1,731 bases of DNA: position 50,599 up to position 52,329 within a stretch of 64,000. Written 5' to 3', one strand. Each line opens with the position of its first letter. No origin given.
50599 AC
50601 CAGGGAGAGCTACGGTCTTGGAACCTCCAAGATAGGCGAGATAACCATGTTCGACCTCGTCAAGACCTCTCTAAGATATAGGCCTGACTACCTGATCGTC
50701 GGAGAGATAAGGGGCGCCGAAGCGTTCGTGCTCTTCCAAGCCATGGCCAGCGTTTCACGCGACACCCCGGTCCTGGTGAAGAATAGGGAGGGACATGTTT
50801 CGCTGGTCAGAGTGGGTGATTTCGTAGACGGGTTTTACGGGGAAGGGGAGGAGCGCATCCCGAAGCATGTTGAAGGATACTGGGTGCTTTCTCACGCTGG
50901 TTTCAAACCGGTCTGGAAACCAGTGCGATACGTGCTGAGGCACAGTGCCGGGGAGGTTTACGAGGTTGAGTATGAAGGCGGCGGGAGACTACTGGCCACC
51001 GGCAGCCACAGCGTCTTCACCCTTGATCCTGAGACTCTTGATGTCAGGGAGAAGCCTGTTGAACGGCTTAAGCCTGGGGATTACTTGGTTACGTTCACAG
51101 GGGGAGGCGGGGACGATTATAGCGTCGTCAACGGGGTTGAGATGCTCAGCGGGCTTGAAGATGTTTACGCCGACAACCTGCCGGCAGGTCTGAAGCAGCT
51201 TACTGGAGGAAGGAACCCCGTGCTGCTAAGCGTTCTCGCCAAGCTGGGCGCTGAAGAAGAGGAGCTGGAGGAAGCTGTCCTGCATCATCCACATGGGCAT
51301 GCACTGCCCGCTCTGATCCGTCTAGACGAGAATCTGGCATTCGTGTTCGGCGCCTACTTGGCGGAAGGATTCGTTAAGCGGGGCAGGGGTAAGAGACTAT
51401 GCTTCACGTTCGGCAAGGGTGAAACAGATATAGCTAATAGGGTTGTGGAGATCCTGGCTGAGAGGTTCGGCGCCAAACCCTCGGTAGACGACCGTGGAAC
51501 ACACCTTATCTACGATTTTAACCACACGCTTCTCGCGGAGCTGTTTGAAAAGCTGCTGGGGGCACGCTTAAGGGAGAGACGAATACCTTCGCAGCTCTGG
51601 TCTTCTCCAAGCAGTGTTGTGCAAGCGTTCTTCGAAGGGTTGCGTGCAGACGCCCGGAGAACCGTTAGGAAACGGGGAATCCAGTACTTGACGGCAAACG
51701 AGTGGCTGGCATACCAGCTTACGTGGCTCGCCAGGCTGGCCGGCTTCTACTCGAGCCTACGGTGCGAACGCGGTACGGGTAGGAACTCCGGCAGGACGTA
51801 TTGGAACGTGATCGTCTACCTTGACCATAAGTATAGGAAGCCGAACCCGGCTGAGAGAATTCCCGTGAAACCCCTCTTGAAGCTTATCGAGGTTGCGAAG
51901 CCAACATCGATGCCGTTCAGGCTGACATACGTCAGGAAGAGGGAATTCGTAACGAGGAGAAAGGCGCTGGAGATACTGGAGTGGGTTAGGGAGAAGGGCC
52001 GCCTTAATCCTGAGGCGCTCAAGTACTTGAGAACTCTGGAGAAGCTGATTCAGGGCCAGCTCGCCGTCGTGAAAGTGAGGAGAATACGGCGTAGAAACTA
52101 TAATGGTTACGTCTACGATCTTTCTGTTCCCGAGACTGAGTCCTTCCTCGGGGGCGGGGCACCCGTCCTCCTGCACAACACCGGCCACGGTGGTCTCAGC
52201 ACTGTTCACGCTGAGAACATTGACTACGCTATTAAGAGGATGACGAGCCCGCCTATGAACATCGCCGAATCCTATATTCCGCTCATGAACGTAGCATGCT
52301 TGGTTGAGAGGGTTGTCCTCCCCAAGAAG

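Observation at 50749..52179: KlbA-site intein with homing endonuclease in the pilus assembly ATPase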

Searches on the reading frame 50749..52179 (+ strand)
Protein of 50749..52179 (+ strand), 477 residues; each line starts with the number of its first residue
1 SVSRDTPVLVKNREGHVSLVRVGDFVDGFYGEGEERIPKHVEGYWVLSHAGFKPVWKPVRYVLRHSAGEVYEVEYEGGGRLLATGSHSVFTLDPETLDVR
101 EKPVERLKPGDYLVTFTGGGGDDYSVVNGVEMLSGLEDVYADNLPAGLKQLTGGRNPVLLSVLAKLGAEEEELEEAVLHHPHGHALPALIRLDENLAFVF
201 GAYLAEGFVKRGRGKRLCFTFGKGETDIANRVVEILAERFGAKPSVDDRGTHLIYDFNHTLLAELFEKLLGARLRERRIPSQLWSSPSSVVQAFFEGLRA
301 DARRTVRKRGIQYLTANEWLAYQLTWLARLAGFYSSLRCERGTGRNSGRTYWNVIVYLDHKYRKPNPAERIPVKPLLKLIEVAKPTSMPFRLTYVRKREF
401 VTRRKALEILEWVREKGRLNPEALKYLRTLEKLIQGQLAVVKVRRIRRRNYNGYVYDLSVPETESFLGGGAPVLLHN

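Call 4: search_protein_families(library=pfam, proteins=[window:50749-52179:+], max_evalue=0.01)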
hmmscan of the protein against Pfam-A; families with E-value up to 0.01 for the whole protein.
window:50749-52179:+ (477 aa): 2 families
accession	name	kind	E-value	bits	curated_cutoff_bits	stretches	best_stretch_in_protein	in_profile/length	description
PF14890.11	Intein_splicing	-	4.7e-18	65.9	35.8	1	20-477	10-155/155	Intein splicing domain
PF14528.11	LAGLIDADG_3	-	0.0014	19.3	22.5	0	194-250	2-59/82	LAGLIDADG-like domain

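Call 5: search_solved_structures(query=window:50749-52179:+, max_evalue=1, show_alignments=3)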
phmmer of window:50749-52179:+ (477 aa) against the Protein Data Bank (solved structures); distinct sequences matched with E-value up to 1: 12.
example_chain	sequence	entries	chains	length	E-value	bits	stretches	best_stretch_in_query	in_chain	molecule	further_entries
2cw7_A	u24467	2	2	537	6.8e-23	84.5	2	172-477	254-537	Endonuclease PI-PkoII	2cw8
5o9i_A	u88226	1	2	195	1.2e-16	63.9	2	4-114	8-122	Transcription initiation factor IIB,Transcription initiation factor IIB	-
5o9j_A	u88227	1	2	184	2.4e-15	59.6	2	3-114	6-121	Transcription initiation factor IIB,Transcription initiation factor IIB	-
7qsu_A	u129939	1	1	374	1.8e-08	36.9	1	192-346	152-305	V-ATPase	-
7qss_A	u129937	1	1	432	3.2e-08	36.1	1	192-346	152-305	V-type ATP synthase alpha chain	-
2lqm_A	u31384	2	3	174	0.00025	23.3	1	433-477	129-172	Pho radA intein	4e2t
4e2u_A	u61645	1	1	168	0.00055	22.2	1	435-477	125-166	Pho radA intein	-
7qst_A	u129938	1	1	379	0.0076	18.4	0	194-337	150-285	V-type ATP synthase subunit A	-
2jmz_A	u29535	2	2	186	0.11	14.5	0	441-469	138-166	Hypothetical protein MJ0781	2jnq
8oix_D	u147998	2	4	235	0.28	13.2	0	248-350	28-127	Proteasome subunit alpha type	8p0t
5kh6_A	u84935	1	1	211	0.98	11.4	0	66-142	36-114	Histone-lysine N-methyltransferase SETDB1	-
4o1s_A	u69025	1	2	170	0.99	11.4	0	443-477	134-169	V-type ATP synthase alpha chain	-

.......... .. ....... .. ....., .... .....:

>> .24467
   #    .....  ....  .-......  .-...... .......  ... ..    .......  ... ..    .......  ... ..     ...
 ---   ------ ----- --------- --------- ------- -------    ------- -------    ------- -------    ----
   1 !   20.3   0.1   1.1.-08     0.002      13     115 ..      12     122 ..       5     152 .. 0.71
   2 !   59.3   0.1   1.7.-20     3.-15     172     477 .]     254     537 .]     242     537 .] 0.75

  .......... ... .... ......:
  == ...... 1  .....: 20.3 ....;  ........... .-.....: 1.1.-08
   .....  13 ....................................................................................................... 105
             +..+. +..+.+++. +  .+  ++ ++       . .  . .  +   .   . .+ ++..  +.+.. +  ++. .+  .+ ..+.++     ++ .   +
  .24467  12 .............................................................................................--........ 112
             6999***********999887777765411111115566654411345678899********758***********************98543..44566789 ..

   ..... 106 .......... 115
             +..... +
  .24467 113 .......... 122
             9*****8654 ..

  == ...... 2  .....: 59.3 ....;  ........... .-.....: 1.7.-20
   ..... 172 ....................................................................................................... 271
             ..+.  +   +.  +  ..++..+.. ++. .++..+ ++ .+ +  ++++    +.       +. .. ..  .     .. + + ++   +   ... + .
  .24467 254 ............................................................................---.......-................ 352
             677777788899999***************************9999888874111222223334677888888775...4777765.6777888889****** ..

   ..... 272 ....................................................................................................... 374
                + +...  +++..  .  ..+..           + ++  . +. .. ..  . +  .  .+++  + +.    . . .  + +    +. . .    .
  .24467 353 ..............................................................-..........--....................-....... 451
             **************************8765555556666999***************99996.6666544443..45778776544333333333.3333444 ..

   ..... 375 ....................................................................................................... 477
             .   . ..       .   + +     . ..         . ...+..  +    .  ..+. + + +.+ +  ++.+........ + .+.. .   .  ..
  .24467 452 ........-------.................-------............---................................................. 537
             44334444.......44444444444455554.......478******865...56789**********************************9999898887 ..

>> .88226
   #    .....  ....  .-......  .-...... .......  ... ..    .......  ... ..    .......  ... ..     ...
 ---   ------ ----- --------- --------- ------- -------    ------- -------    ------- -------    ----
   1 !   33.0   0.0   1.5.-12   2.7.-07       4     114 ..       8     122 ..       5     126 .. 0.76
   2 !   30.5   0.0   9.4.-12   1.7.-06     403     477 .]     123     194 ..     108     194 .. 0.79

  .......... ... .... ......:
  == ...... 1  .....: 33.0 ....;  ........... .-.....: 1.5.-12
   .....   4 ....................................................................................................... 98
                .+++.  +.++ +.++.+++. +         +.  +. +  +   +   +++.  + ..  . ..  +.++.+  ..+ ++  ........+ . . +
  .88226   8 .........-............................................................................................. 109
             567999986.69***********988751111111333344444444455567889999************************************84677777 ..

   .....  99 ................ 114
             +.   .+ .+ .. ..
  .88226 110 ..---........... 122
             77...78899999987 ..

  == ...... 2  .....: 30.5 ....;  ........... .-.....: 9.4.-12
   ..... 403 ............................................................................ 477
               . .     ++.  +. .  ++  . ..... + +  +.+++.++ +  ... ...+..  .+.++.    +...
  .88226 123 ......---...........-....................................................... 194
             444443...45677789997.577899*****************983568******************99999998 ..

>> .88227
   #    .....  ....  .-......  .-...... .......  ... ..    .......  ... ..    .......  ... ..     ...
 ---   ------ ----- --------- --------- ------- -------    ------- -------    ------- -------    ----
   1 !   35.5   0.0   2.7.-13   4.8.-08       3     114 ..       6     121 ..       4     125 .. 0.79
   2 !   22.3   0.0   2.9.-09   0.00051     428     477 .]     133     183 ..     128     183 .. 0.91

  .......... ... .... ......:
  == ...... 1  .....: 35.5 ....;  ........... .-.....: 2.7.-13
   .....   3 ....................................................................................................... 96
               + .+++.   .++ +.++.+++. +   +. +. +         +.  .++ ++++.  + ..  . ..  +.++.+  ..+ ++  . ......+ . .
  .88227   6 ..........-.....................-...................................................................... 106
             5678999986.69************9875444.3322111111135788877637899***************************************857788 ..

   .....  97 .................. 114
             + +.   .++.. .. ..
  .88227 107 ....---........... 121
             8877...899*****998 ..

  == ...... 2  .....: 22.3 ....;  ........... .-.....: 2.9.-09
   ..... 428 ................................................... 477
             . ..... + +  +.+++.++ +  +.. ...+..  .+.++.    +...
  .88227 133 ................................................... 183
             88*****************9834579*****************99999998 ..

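Call 16: search_protein_representatives(protein=window:50749-52179:+)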
Query: 477 residues. Proteins with E-value up to 0.001 (for the whole library): 1424; up to 1e-10: 290; up to 1e-30: 36. The best 150 are listed.
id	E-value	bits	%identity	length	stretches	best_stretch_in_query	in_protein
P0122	2.6e-172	590.5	51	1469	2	1-477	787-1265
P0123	6.5e-166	569.4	53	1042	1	1-477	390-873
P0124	1.3e-154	532.2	55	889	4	177-477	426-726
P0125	3.1e-134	464.9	41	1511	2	1-477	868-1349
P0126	2.7e-121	422.2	50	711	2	189-477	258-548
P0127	6.8e-120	417.6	45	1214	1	1-477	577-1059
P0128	9.5e-108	377.6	44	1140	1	1-477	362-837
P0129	3.9e-93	329.4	42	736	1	1-477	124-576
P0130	5.2e-93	329.0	38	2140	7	178-477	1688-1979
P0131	3.3e-92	326.3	36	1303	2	1-477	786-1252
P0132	8.1e-80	285.5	36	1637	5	183-477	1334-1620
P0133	1.6e-69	251.5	40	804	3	182-477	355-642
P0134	3.4e-68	247.1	42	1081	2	183-477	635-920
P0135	2.1e-62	228.1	40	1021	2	180-477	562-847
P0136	1.3e-61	225.4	49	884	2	1-119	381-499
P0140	1.3e-50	189.2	36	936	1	1-477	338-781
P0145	1.2e-47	179.4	33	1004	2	188-477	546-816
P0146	2.3e-47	178.5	41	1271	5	1-115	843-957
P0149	5.6e-42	160.7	39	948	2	1-117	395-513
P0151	1.1e-38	149.8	43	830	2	1-117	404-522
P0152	2.7e-38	148.5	40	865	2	1-117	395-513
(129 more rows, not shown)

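Call 35: find_homologous_proteins(query=window:50749-52179:+, max_evalue=1e-20)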
Query window:50749-52179:+ (477 aa): 11 proteins with E <= 1e-20 among 8000 candidates.
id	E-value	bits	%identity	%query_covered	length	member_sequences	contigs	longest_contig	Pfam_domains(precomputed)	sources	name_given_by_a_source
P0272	6.0e-178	611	55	100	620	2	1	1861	PF00437.27,PF14528.12,PF14890.12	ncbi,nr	ncbi:MAG TPA: hypothetical protein ENG05_01115, partial [Acidilobales archaeon]|nr:hypothetical prot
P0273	1.8e-148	514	51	97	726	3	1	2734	PF23989.1,PF14890.12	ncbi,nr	ncbi:MAG: hypothetical protein DRJ96_10005 [Thermoprotei archaeon]|nr:MAG: hypothetical protein DRJ9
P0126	8.5e-121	422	44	100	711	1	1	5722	PF23989.1,PF00437.27,PF14528.12,PF14890.12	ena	-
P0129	1.2e-92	329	39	100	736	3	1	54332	PF00437.27,PF14528.12,PF14890.12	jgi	-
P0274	5.6e-76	274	80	33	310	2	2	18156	PF14890.12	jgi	-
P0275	1.5e-68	250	35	100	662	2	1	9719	PF23989.1,PF14890.12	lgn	-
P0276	3.5e-56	209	37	72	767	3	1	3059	PF00437.27,PF23990.2,PF14528.12,PF14890.12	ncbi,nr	ncbi:MAG: Flp pilus assembly complex ATPase component TadA [Thaumarchaeota archaeon]|nr:Flp pilus as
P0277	5.0e-51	192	39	61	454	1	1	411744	-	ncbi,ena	-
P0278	1.3e-45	174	49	26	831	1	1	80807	PF00437.27,PF14890.12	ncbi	-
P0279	2.2e-25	108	60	22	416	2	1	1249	PF00437.27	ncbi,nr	ncbi:MAG TPA: hypothetical protein EYP90_08785, partial [Chromatiaceae bacterium]|nr:hypothetical pr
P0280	2.7e-21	94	49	22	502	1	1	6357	PF00437.27,PF14890.12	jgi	-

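Call 37: find_encoding_contigs(protein=P0274, flank=6000, max_places=4)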
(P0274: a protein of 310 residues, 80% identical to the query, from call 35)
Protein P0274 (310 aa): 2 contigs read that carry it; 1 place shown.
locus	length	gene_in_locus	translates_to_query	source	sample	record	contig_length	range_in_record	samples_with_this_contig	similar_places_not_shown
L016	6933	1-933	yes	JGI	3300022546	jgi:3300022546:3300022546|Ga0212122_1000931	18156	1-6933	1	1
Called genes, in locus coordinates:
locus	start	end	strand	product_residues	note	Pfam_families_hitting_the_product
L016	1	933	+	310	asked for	PF14890:Intein_splicing (weak)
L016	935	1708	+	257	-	PF01478:Peptidase_A24, PF06847:Arc_PepC_II (faint)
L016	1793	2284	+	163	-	-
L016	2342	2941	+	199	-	PF00149:Metallophos, PF12850:Metallophos_2, PF14582:Metallophos_3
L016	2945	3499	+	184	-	PF03266:NTPase_1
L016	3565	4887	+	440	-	PF04326:SLFN_AlbA_2, PF13749:HATPase_c_4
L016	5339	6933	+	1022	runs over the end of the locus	PF23545:Zn_ribbon_HMPTM, PF14890:Intein_splicing, PF05204:Hom_end (faint), PF14528:LAGLIDADG_3, PF04055:Radical_SAM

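Call 43: predict_structure(alignment_id=A1)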
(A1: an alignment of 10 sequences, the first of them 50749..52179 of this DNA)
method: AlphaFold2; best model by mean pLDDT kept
length: 477 residues; sequences in the alignment: 10
mean_pLDDT: 90.9   pTM: 0.89
mean pLDDT of the five models: 90.9, 89.7, 89.5, 89.1, 88.8
residues with pLDDT >= 90: 347; 70-90: 118; 50-70: 11; < 50: 1
segments of 3 or more residues with pLDDT < 50: none
pLDDT, mean of each block of 10 residues (from residue 1): 93 93 96 92 94 93 95 94 93 91 95 91 90 91 88 88 88 91 91 97 93 90 88 96 93 93 95 87 93 92 60 89 95 91 85 85 78 94 89 88 93 93 94 93 96 94 91 92
secondary structure, 60 per line:
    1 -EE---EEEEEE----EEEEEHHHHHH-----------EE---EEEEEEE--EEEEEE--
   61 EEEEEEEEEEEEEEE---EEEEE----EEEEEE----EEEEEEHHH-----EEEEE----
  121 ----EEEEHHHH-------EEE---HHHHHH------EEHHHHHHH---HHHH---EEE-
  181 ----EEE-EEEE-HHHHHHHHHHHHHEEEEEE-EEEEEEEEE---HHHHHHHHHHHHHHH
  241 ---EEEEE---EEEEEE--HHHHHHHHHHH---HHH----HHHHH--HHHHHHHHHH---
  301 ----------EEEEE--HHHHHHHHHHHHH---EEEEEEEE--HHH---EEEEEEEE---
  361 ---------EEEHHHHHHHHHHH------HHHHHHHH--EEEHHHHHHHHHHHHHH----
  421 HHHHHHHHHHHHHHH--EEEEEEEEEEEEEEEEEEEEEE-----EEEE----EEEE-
elements in order: E7-12 E17-21 H22-27 E44-50 E53-58 E61-75 E79-83 E88-93 E98-103 E112-116 E125-128 H129-132 E140-142 H146-151 H160-166 H170-173 E177-179 E185-187 E189-192 H194-206 E207-212 E214-222 H226-240 E244-248 E252-257 H260-270 H281-285 H288-297 E311-315 H318-330 E334-341 E350-357 E370-372 H373-383 H390-397 E400-402 H403-416 H421-435 E438-459 E465-468 E473-476
